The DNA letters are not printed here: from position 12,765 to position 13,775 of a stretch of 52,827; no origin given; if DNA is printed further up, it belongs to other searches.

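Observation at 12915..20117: virB8-virB9-virB10 operon that continues into two secreted unknown proteins instead of virB11/virD4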

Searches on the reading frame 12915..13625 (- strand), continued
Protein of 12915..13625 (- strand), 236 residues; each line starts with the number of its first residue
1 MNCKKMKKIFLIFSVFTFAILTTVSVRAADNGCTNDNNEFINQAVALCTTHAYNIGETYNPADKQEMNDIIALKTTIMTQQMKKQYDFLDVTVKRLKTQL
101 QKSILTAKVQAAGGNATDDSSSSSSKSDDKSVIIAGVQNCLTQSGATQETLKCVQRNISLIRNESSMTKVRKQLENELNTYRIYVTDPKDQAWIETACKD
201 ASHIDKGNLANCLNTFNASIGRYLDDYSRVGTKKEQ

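Call 60: search_protein_representatives(alignment_id=A1)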
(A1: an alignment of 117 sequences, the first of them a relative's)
Query: 117 sequences, 241 profile positions. Proteins with E-value up to 0.001 (for the whole library): 259; up to 1e-10: 247; up to 1e-30: 215. The best 150 are listed.
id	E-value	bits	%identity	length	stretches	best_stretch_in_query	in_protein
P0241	7.9e-85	300.4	-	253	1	1-239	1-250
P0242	2.4e-83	295.5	-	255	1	1-240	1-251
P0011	2.5e-82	292.2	-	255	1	3-237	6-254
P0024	3.4e-82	291.7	-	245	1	1-235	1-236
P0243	1.2e-80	286.7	-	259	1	2-238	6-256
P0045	4.6e-78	278.2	-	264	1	9-239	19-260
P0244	1.2e-77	276.9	-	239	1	4-236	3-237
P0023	3.9e-77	275.2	-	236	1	1-234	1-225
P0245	1.4e-76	273.4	-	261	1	4-236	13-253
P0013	2.6e-76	272.5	-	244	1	1-235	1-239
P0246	2.8e-76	272.4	-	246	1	1-237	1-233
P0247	3.1e-76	272.2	-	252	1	8-237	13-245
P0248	5.3e-76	271.5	-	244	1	8-238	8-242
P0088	6.2e-76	271.2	-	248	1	1-235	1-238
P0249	7.4e-76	271.0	-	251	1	1-240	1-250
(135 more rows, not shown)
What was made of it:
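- Fused forms of 700-780 aa also appear in the representative library (call 60).
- Tried and rejected: An exhaustive HMM search with the UnkB profile found 259 representatives, and the 150 best are single full-length matches at E <= 1e-46 (call 60).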

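Call 80: search_dna_similar(query=window:12915-13625:-, collection=plasmids, mode=protein, max_evalue=0.1, max_rows=10)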
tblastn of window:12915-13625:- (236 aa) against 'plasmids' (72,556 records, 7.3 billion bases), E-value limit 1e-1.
No match.

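Call 81: search_protein_families(library=phrogs, proteins=[window:12915-13625:-], max_evalue=0.01)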
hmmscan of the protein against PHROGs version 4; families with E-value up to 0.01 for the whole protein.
window:12915-13625:- (236 aa): 0 families
